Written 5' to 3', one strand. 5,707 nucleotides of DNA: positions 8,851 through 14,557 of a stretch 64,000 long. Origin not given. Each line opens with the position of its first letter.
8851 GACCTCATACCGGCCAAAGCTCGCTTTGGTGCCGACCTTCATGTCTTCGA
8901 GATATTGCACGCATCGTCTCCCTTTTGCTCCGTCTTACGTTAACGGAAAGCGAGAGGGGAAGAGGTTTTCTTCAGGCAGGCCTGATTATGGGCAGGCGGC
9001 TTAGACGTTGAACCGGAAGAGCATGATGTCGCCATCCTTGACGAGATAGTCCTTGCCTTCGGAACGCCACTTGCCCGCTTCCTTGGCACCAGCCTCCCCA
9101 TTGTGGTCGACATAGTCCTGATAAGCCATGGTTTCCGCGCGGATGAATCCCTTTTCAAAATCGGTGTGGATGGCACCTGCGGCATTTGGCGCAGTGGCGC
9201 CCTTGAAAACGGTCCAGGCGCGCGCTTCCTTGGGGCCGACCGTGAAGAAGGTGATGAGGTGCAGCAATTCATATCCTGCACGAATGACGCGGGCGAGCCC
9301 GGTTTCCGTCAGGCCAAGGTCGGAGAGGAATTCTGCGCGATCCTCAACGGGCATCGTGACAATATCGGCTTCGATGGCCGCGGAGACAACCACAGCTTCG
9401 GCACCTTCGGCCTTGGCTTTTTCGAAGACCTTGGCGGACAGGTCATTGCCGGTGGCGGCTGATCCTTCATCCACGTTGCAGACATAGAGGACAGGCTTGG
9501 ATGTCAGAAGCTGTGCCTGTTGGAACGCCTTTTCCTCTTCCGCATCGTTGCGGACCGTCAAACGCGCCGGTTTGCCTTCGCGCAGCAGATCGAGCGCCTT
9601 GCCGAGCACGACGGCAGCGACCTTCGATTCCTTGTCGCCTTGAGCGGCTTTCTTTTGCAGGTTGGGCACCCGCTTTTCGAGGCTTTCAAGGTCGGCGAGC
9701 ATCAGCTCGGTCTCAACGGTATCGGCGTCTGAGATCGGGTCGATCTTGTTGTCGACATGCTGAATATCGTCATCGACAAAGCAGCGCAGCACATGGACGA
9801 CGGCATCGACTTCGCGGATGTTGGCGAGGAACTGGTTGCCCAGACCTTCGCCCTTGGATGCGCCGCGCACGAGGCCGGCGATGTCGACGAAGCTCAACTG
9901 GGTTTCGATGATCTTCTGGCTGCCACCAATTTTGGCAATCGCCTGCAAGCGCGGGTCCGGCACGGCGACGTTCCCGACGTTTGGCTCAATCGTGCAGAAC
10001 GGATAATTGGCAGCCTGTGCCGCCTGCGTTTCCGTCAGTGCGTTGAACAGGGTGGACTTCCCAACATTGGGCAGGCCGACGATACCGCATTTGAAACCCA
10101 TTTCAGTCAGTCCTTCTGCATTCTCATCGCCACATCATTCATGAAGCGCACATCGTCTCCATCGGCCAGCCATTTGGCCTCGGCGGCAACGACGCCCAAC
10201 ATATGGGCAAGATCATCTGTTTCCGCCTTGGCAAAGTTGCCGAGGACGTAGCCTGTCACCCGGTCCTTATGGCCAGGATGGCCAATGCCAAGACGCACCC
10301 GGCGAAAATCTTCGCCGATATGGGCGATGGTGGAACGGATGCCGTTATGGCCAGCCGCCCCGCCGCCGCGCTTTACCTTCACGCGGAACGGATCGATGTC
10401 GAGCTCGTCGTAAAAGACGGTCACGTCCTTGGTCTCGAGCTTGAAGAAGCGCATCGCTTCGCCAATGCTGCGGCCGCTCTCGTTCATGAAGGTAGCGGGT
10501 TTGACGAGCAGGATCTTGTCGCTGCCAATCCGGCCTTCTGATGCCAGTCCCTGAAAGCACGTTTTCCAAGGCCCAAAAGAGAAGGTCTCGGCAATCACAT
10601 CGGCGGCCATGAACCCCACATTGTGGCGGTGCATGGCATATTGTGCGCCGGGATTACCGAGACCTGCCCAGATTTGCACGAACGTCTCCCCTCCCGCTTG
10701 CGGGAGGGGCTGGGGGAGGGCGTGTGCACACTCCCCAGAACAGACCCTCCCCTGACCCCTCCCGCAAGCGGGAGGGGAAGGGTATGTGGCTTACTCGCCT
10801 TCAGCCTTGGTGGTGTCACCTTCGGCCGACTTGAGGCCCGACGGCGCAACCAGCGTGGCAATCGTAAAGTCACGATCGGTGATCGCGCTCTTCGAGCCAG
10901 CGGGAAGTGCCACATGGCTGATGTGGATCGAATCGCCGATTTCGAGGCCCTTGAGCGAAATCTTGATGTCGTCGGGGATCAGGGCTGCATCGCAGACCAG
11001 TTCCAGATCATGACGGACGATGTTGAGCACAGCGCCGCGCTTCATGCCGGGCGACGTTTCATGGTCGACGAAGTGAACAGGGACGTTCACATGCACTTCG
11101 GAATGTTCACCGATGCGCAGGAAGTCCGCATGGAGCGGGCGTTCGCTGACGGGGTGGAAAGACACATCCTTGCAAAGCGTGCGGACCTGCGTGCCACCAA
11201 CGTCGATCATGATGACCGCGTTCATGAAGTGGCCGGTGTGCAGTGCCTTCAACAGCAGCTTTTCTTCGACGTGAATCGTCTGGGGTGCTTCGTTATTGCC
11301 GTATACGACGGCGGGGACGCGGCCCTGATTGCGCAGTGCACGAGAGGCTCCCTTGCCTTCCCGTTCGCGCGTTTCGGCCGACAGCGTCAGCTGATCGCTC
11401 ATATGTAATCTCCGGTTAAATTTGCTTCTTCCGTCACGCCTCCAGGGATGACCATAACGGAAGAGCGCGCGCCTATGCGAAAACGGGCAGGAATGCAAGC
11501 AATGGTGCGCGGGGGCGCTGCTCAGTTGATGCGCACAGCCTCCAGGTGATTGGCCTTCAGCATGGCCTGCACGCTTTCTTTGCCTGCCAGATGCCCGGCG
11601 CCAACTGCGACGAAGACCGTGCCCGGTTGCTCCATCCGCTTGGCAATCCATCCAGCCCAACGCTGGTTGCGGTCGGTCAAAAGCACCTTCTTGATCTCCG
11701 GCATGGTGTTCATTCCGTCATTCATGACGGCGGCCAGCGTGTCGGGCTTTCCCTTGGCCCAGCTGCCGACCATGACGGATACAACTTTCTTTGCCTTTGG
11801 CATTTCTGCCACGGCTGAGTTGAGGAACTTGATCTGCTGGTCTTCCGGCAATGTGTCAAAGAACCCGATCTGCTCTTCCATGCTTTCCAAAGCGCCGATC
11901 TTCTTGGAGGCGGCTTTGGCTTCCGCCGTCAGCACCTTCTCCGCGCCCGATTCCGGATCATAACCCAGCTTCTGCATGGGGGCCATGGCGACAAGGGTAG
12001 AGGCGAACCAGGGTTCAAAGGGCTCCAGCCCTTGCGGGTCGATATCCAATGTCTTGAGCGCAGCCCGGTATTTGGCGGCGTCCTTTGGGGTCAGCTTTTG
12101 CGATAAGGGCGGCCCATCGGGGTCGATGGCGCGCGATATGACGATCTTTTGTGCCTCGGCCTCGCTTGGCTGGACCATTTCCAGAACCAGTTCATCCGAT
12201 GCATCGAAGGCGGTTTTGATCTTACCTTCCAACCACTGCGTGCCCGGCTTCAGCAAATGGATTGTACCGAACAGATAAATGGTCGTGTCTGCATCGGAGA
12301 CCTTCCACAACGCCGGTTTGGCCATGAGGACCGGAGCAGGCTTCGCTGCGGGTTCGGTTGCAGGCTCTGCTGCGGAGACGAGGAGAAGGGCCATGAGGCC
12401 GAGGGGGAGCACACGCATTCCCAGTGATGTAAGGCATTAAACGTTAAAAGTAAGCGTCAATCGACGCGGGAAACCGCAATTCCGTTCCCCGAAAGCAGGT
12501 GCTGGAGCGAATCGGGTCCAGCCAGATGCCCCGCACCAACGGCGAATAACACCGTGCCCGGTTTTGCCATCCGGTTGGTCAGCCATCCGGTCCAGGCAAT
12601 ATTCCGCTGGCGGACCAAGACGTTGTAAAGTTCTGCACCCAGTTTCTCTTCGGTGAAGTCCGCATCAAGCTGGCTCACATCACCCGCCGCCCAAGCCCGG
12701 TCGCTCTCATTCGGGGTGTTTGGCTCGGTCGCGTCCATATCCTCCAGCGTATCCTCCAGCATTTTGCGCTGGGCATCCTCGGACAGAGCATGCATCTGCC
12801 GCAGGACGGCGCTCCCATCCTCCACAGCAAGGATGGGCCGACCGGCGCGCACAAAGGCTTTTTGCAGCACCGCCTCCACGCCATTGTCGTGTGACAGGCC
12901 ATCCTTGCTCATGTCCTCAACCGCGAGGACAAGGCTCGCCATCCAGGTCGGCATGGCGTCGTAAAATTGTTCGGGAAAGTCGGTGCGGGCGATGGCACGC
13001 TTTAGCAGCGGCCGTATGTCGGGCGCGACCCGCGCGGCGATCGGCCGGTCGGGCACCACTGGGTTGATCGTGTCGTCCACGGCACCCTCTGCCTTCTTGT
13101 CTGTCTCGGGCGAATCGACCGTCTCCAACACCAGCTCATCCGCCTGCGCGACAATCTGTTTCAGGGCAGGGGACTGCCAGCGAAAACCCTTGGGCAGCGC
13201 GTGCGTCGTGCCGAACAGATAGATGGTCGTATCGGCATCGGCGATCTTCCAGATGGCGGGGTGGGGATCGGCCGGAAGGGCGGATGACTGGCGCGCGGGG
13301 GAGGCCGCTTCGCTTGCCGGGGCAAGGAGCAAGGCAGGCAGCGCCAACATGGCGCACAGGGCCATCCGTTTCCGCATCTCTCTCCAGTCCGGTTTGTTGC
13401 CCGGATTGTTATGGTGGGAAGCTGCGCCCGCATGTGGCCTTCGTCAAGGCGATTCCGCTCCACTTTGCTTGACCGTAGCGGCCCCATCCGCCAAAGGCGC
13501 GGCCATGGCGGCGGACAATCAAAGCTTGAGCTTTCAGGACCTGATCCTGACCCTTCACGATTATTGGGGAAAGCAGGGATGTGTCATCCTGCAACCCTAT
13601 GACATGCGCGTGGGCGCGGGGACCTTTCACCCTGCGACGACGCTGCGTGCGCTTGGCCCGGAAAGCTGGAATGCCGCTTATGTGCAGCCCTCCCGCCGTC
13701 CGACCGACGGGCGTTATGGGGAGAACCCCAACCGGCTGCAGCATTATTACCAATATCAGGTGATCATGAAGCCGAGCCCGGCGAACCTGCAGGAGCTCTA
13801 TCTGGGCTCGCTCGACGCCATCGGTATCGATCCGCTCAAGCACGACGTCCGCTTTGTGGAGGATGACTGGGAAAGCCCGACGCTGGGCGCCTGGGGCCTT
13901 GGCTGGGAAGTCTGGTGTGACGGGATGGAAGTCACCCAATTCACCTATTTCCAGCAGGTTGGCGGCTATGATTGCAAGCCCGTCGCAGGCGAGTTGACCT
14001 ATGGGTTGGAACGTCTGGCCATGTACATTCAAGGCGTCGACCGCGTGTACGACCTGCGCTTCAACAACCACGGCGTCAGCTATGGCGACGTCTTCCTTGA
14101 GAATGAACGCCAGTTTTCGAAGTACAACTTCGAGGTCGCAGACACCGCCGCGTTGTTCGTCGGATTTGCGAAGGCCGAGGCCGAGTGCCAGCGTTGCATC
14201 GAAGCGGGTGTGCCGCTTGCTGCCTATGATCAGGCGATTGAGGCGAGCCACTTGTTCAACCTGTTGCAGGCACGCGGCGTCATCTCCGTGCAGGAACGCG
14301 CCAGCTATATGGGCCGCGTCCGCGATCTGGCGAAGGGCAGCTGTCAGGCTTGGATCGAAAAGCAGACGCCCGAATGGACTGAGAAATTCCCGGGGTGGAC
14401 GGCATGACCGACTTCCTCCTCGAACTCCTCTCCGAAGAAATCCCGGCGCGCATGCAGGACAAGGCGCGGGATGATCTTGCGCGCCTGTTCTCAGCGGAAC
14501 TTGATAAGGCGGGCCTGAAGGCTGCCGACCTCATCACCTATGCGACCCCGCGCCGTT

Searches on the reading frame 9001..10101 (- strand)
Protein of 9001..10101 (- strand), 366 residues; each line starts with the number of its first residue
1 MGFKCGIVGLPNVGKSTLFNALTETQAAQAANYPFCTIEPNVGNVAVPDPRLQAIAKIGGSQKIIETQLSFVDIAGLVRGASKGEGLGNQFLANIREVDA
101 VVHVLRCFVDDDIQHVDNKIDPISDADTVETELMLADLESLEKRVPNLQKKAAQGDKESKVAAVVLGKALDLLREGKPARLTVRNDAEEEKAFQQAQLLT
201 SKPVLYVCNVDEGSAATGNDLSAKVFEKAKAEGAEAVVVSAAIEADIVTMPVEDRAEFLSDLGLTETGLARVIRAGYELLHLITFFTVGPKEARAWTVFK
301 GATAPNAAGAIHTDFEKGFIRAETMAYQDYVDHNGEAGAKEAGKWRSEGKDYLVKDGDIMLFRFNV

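Call 61: search_protein_families(library=pfam, proteins=[window:9001-10101:-], max_evalue=0.00001)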
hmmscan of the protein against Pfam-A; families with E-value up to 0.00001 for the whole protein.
window:9001-10101:- (366 aa): 3 families
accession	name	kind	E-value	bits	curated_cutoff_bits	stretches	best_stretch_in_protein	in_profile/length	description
PF06071.19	YchF-GTPase_C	-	9.6e-39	131.8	27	1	282-365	1-84/84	Protein of unknown function (DUF933)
PF01926.29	MMR_HSR1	-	1.2e-23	83.8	21.9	1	5-124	2-100/113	50S ribosome-binding GTPase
PF02421.24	FeoB_N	-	2.3e-08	34.1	27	1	5-49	3-46/156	Ferrous iron transport protein B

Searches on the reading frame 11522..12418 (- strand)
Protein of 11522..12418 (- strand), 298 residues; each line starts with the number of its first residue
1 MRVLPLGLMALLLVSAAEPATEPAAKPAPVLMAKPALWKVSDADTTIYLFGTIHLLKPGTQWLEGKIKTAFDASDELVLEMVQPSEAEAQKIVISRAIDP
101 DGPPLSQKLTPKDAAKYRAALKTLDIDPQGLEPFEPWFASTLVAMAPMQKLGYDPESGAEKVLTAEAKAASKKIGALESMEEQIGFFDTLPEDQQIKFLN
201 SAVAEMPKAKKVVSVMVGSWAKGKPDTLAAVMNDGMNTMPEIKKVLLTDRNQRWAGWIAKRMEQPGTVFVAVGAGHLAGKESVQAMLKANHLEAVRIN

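Call 62: search_protein_families(library=pfam, proteins=[window:11522-12418:-], max_evalue=0.00001)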
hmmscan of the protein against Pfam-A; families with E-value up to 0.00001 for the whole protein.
window:11522-12418:- (298 aa): 1 family
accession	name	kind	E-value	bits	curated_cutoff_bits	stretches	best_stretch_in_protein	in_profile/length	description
PF01963.22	TraB_PrgY_gumN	-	6.4e-78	262.7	26.8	1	36-290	1-257/263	TraB/PrgY/gumN family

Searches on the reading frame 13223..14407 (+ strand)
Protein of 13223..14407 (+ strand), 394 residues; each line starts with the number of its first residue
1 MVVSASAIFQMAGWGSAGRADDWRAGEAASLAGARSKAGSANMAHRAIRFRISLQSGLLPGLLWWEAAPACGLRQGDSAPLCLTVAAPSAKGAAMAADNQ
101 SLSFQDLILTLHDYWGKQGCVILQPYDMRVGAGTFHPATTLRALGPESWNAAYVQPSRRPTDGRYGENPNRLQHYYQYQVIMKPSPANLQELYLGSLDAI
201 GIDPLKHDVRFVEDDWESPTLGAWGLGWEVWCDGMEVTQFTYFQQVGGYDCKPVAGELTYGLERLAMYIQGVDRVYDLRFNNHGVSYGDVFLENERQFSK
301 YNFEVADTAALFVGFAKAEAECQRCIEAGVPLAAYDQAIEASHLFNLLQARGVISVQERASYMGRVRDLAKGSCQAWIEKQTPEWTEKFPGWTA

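Call 62: search_protein_families(library=pfam, proteins=[window:13223-14407:+], max_evalue=0.00001)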
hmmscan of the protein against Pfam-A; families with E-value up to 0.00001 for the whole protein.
window:13223-14407:+ (394 aa): 1 family
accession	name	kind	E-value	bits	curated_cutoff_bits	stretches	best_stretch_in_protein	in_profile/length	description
PF02091.20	tRNA-synt_2e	-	3.5e-145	482.9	27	1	104-381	1-277/278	Glycyl-tRNA synthetase alpha subunit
